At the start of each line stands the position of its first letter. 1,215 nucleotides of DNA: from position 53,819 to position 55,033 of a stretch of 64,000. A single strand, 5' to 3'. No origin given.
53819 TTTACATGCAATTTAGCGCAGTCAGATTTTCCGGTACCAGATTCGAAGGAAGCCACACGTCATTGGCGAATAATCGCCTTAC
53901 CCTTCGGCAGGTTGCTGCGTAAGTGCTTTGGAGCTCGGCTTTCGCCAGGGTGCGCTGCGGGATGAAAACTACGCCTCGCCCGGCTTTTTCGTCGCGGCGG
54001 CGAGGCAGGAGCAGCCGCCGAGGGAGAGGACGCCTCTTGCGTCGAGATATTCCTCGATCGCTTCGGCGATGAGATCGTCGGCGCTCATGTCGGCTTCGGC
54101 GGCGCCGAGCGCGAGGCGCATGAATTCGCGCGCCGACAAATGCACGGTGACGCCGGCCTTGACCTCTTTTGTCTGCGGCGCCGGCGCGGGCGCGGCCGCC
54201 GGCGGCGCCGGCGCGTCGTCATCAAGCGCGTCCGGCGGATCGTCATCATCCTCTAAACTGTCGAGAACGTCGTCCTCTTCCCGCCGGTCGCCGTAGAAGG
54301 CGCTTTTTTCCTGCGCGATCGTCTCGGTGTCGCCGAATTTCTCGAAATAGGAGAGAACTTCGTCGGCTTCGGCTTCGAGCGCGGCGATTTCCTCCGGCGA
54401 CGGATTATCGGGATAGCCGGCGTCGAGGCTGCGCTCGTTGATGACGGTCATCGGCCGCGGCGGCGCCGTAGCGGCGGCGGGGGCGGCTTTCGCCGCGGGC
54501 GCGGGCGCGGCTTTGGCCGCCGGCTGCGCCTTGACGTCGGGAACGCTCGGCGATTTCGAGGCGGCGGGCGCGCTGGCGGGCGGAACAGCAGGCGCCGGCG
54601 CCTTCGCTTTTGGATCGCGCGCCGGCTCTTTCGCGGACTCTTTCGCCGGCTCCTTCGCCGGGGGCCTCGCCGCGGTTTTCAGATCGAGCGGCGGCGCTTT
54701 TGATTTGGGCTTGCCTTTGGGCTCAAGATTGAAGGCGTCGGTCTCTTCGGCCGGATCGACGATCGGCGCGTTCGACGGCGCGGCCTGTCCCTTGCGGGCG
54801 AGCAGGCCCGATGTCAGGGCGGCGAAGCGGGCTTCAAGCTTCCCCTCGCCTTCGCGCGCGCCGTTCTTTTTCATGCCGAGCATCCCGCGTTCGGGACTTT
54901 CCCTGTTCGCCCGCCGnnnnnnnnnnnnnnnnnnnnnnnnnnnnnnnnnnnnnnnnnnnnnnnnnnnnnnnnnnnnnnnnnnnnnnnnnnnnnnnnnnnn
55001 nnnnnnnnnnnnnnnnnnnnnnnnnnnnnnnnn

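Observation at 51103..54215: Campbell-type insertion of 2.6-kb foreign DNA bracketed by ~250-bp direct repeats that duplicate the 3' end of the RHH/ParG-like gene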

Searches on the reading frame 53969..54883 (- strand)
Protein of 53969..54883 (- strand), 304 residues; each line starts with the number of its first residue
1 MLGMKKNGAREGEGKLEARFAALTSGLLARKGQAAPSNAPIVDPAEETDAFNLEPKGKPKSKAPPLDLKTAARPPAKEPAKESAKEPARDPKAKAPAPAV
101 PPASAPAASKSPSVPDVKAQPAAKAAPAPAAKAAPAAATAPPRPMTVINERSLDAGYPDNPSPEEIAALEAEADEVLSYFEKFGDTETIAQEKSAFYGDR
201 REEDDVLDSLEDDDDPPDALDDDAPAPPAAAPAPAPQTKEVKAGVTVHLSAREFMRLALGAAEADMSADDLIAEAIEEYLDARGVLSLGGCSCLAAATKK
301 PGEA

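Call 10: search_protein_families(library=pfam, proteins=[window:53969-54883:-], max_evalue=0.01)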
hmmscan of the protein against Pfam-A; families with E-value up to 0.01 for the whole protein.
window:53969-54883:- (304 aa): 0 families

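Call 11: search_protein_families(library=ncbifam, proteins=[window:53969-54883:-], max_evalue=0.01)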
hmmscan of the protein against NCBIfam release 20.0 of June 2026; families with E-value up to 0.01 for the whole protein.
window:53969-54883:- (304 aa): 0 families

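Call 26: find_homologous_proteins(query=window:53969-54883:-, max_evalue=0.001)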
Query window:53969-54883:- (304 aa): 93 proteins with E <= 0.001 among 8000 candidates.
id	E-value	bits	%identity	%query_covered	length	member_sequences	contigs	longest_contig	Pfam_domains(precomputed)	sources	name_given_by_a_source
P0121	1.2e-125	437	77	100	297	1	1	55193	-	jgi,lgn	jgi:hypothetical protein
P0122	2.5e-112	393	71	99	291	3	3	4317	-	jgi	jgi:hypothetical protein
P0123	2.1e-108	381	71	99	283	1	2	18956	-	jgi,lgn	-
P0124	2.4e-104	367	67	100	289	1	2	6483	-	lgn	-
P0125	3.0e-87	311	58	98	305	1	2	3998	-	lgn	-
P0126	2.4e-85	305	58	98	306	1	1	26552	-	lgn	-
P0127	3.3e-83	298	57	98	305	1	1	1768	-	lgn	-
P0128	7.9e-83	297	56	98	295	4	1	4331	-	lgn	-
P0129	2.2e-82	295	56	98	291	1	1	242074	-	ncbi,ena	-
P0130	2.9e-82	295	55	99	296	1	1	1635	-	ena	-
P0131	3.0e-82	295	56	98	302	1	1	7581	-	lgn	-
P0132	2.4e-81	292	57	98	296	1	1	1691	-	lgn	-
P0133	3.1e-81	291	57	98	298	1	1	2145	-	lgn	-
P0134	3.3e-81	291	54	98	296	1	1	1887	-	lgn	-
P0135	5.9e-81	290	60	52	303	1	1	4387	-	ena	-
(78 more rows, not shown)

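Call 27: find_encoding_contigs(protein=P0121, flank=8000, max_places=4)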
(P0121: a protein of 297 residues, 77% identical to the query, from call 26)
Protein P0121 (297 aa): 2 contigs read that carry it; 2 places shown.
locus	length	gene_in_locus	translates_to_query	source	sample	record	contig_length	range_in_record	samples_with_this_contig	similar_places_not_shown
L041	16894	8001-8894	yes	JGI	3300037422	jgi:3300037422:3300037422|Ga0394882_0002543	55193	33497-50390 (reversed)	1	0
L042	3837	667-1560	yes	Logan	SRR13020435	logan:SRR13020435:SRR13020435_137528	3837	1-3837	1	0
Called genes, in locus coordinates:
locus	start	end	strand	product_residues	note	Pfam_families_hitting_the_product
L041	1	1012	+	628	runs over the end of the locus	PF07732:Cu-oxidase_3, PF00394:Cu-oxidase, PF07731:Cu-oxidase_2, PF00127:Copper-bind (weak)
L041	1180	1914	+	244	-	PF05275:CopB, PF03797:Autotransporter (weak)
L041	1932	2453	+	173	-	PF13474:SnoaL_3 (weak), PF14534:DUF4440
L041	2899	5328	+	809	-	PF04945:YHS (weak), PF19335:HMBD, PF00122:E1-E2_ATPase, PF00702:Hydrolase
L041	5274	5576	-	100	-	-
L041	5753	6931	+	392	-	PF10098:DUF2336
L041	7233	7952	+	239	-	PF01656:CbiA, PF02374:ArsA_ATPase (weak), PF07015:VirC1 (faint), PF09140:MipZ (weak), PF13614:AAA_31 (weak)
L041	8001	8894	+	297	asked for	-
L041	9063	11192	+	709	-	PF00353:HemolysinCabind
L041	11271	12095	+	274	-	PF20240:DUF6597, PF12833:HTH_18, PF00165:HTH_AraC (faint)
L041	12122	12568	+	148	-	PF19780:DUF6265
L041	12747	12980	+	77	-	PF09866:DUF2093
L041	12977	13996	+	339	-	PF01551:Peptidase_M23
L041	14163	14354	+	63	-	PF04324:Fer2_BFD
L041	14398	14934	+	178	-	PF00210:Ferritin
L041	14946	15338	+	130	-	PF00050:Kazal_1, PF07648:Kazal_2 (weak)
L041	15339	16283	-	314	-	PF03279:Lip_A_acyltrans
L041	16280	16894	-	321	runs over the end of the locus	PF02606:LpxK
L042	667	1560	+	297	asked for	-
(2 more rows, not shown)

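Call 28: find_encoding_contigs(protein=P0123, flank=8000, max_places=4)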
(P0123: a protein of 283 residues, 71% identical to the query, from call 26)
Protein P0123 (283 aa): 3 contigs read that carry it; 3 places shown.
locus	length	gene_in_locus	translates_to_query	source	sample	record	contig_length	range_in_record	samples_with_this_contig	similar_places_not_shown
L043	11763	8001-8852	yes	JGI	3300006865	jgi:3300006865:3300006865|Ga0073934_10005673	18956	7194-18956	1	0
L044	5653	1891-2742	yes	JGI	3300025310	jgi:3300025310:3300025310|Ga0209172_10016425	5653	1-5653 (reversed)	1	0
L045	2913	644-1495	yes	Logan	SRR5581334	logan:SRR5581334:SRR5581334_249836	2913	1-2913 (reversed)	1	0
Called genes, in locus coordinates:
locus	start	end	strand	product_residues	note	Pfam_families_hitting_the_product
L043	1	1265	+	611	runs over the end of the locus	PF07732:Cu-oxidase_3, PF00394:Cu-oxidase, PF07731:Cu-oxidase_2, PF00127:Copper-bind (weak)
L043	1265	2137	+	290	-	PF05275:CopB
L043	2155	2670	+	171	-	PF13474:SnoaL_3 (weak), PF14534:DUF4440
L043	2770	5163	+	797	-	PF04945:YHS, PF19335:HMBD, PF00122:E1-E2_ATPase, PF00702:Hydrolase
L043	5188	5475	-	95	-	-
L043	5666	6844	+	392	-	PF10098:DUF2336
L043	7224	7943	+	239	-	PF01656:CbiA, PF02374:ArsA_ATPase (weak), PF07015:VirC1 (faint), PF09140:MipZ (weak), PF13614:AAA_31 (weak)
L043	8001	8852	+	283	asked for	-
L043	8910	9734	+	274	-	PF20240:DUF6597, PF12833:HTH_18, PF00165:HTH_AraC (faint)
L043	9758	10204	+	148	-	PF19780:DUF6265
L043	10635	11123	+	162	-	PF01899:MNHE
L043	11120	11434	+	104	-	PF04066:MrpF_PhaF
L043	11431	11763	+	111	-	?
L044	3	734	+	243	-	?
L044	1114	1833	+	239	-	PF01656:CbiA, PF02374:ArsA_ATPase (weak), PF07015:VirC1 (faint), PF09140:MipZ (weak), PF13614:AAA_31 (weak)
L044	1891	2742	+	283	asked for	-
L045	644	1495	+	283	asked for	-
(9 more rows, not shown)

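Call 38: search_solved_structures(query=A2, max_evalue=10, show_alignments=2)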
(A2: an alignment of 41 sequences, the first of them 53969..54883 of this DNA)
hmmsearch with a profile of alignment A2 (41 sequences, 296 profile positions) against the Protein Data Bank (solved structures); distinct sequences matched with E-value up to 10: 2.
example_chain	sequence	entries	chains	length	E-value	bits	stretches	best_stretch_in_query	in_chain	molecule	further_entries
7qca_LJJ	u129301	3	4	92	1.1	12.7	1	106-155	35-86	eL37 LJJ | eL37 | 60S ribosomal protein L37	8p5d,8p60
7o4h_A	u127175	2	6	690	7.1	10.1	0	76-137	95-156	cGMP-gated cation channel alpha-1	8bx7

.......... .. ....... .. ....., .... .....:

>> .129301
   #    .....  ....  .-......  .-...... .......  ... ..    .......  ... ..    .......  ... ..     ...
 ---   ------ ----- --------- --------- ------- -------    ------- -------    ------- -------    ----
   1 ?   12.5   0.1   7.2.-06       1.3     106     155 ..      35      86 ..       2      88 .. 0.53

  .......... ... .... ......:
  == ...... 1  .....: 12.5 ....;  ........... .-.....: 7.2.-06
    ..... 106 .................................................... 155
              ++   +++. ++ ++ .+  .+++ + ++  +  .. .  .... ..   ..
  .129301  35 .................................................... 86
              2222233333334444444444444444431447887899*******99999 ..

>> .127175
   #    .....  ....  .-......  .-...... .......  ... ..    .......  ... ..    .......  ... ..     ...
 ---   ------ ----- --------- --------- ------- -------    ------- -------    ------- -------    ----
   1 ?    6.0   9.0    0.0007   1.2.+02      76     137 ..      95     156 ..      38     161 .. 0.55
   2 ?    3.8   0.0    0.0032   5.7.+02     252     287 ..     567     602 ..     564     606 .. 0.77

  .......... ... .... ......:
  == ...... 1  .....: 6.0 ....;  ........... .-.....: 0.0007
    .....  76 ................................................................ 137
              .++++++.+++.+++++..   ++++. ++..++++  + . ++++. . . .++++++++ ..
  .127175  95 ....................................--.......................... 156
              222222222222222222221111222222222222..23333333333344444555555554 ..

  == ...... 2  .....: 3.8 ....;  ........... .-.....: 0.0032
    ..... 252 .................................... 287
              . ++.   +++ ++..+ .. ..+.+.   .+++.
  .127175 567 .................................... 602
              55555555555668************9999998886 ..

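Call 42: predict_structure(alignment_id=A2)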
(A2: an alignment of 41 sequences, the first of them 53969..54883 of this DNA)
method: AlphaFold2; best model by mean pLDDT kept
length: 304 residues; sequences in the alignment: 41
mean_pLDDT: 58.6   pTM: 0.26
mean pLDDT of the five models: 58.6, 57.4, 55.7, 54.9, 51.7
residues with pLDDT >= 90: 13; 70-90: 60; 50-70: 127; < 50: 104
segments of 3 or more residues with pLDDT < 50: 1-3, 7-10, 55-58, 60-64, 66-73, 81-84, 88-90, 107-127, 129-139, 220-234, 302-304
pLDDT, mean of each block of 10 residues (from residue 1): 48 57 56 53 55 49 45 49 47 50 49 43 44 45 57 60 79 74 69 72 57 53 43 47 74 90 90 85 69 55 43
secondary structure, 60 per line:
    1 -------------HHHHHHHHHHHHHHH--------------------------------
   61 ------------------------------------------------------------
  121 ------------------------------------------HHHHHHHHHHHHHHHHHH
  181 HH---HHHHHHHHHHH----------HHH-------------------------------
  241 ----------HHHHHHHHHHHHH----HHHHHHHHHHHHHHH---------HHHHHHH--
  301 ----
elements in order: H14-28 H163-182 H186-196 H251-263 H268-282 H292-298
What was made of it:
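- On Ribbon-helix-helix / ParG-like centromere-binding protein (the gene whose end is duplicated): AlphaFold gives pLDDT 74-90 for residues about 241-290, with helices at 251-263 and 268-282 after an extended VTVHLS segment (call 42).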

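Call 43: search_protein_families(library=padloc, proteins=[window:53969-54883:-], max_evalue=0.01)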
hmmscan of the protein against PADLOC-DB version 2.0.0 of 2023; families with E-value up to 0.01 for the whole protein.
window:53969-54883:- (304 aa): 0 families

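Call 45: fold_search(model_id=the predicted structure, library=pdb)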
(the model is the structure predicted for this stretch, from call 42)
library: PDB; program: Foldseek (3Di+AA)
matches with E <= 10: 7; with E <= 0.001: 0
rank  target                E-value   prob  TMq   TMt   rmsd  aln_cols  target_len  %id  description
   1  2k9i_MODEL_1_A        6.9e-01  0.82  0.13  0.59   4.1        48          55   27  NMR structure of plasmid copy control protein ORF56 from sulfolobus islandicus (released 2009-10-20)
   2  2jxg_A                2.1e+00  0.44  0.12  0.60   3.4        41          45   29  Solution Structure of the DNA Binding domain of Proline Utilization A (PutA) (released 2008-02-19)
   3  1bdv_B                4.5e+00  0.41  0.13  0.67   3.1        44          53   16  ARC FV10 COCRYSTAL (released 1999-01-06)
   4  2ba3_MODEL_1_A        4.5e+00  0.21  0.11  0.54   4.6        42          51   14  NMR Structure of NikA N-terminal Fragment (released 2006-10-03)
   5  6gts_C                6.2e+00  0.08  0.12  0.36  17.5        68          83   15  Structure of the AtaT-AtaR complex bound DNA (released 2019-03-06)
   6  6gto                  7.0e+00  0.11  0.11  0.48  10.8        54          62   13  Structure of the AtaR antitoxin (released 2019-03-06)
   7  2bsq_F                8.5e+00  0.12  0.13  0.54   8.7        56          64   25  FitAB bound to DNA (released 2006-08-24)
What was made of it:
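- On Ribbon-helix-helix / ParG-like centromere-binding protein (the gene whose end is duplicated): All 7 Foldseek PDB hits are RHH proteins, but with E 0.7-8.5 (call 45).
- Closest known: ParA/ParG-type. Same: Its C-terminal domain is predicted as strand-helix-helix, and its only structural neighbours are RHH proteins (calls 42, 45).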

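Call 46: find_homologous_proteins(query=L041:11271-12095:+, max_evalue=1e-30)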
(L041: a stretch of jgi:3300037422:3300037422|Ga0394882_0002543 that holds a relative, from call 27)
Query L041:11271-12095:+ (274 aa): 245 proteins with E <= 1e-30 among 8000 candidates; the best 120 are listed.
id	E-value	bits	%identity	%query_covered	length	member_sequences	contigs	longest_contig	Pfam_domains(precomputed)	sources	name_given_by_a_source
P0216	4.8e-169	579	97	100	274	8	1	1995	PF12833.14,PF00165.30,PF20240.4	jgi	jgi:AraC-like DNA-binding protein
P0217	4.3e-132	457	79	100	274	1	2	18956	PF12833.14,PF00165.30,PF20240.4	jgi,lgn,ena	-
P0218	7.9e-97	342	64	96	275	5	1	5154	PF12833.14,PF00165.30,PF20240.4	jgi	jgi:AraC-like DNA-binding protein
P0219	1.2e-90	322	58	96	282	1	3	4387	PF12833.14,PF00165.30,PF20240.4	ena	-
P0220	2.4e-90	321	59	97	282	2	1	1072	PF12833.14,PF00165.30,PF20240.4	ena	-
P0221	1.8e-89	318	59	96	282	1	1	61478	PF12833.14,PF00165.30,PF20240.4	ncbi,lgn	-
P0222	1.3e-87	312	60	95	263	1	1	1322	PF12833.14,PF00165.30,PF20240.4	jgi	jgi:hypothetical protein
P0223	3.3e-87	310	60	93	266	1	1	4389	PF12833.14,PF00165.30,PF20240.4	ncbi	-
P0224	4.4e-87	310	60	93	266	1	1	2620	PF12833.14,PF00165.30,PF20240.4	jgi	jgi:AraC-like DNA-binding protein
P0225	6.0e-85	303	57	96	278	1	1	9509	PF12833.14,PF00165.30,PF20240.4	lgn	-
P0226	6.3e-84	300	59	93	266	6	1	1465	PF12833.14,PF00165.30,PF20240.4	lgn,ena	-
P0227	1.1e-78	282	59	86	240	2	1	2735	PF12833.14,PF00165.30,PF20240.4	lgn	-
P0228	4.2e-77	277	56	91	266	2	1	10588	PF12833.14,PF00165.30,PF20240.4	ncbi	-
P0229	8.1e-76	273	55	96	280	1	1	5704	PF12833.14,PF20240.4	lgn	-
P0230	2.5e-75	271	54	96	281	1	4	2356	PF12833.14,PF20240.4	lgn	-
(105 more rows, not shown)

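Call 62: find_encoding_contigs(protein=P0124, flank=6000, max_places=3)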
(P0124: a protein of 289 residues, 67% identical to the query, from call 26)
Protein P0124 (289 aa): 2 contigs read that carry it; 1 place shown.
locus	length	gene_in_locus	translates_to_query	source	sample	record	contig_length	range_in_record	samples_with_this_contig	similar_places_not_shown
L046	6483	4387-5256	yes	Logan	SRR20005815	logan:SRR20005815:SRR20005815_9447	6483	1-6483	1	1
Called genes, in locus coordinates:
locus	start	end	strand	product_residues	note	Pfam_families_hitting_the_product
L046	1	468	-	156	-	?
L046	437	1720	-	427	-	PF09594:GT87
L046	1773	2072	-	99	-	-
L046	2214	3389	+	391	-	PF10098:DUF2336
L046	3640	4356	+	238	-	PF01656:CbiA, PF02374:ArsA_ATPase (weak), PF07015:VirC1 (weak), PF09140:MipZ (weak), PF13614:AAA_31 (weak)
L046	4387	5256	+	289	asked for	-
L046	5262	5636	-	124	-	-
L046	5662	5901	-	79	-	-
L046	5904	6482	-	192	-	?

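Call 63: find_encoding_contigs(protein=P0122, flank=6000, max_places=3)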
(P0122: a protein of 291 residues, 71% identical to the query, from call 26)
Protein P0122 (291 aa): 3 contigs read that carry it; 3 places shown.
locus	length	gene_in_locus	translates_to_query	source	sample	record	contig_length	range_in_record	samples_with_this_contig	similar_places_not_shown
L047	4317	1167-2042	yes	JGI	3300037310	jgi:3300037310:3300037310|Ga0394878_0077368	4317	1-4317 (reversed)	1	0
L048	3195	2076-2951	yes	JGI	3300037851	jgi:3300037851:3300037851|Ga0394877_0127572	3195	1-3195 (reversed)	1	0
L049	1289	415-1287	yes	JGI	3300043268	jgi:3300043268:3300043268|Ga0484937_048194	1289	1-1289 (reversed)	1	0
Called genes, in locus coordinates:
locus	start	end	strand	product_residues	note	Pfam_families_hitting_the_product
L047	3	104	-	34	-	?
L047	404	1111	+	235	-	PF01656:CbiA, PF02374:ArsA_ATPase (weak), PF07015:VirC1 (weak), PF09140:MipZ (weak), PF13614:AAA_31 (weak)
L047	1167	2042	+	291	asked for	-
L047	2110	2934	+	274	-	PF20240:DUF6597, PF12833:HTH_18, PF00165:HTH_AraC (faint)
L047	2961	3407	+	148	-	PF19780:DUF6265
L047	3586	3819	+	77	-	PF09866:DUF2093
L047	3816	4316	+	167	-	?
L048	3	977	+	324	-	?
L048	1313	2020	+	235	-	PF01656:CbiA, PF02374:ArsA_ATPase (weak), PF07015:VirC1 (weak), PF09140:MipZ (weak), PF13614:AAA_31 (weak)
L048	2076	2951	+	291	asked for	-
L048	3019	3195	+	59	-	?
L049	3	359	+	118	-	?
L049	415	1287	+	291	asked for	?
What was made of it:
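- These are L041 (partner gene 77% identical to the window's), L043/44/45 (71%) and L047 (71%) (calls 27, 28, 63). The four closest lineages are AraC-type, so the resident chromosome was probably D-type (calls 27, 28, 63).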
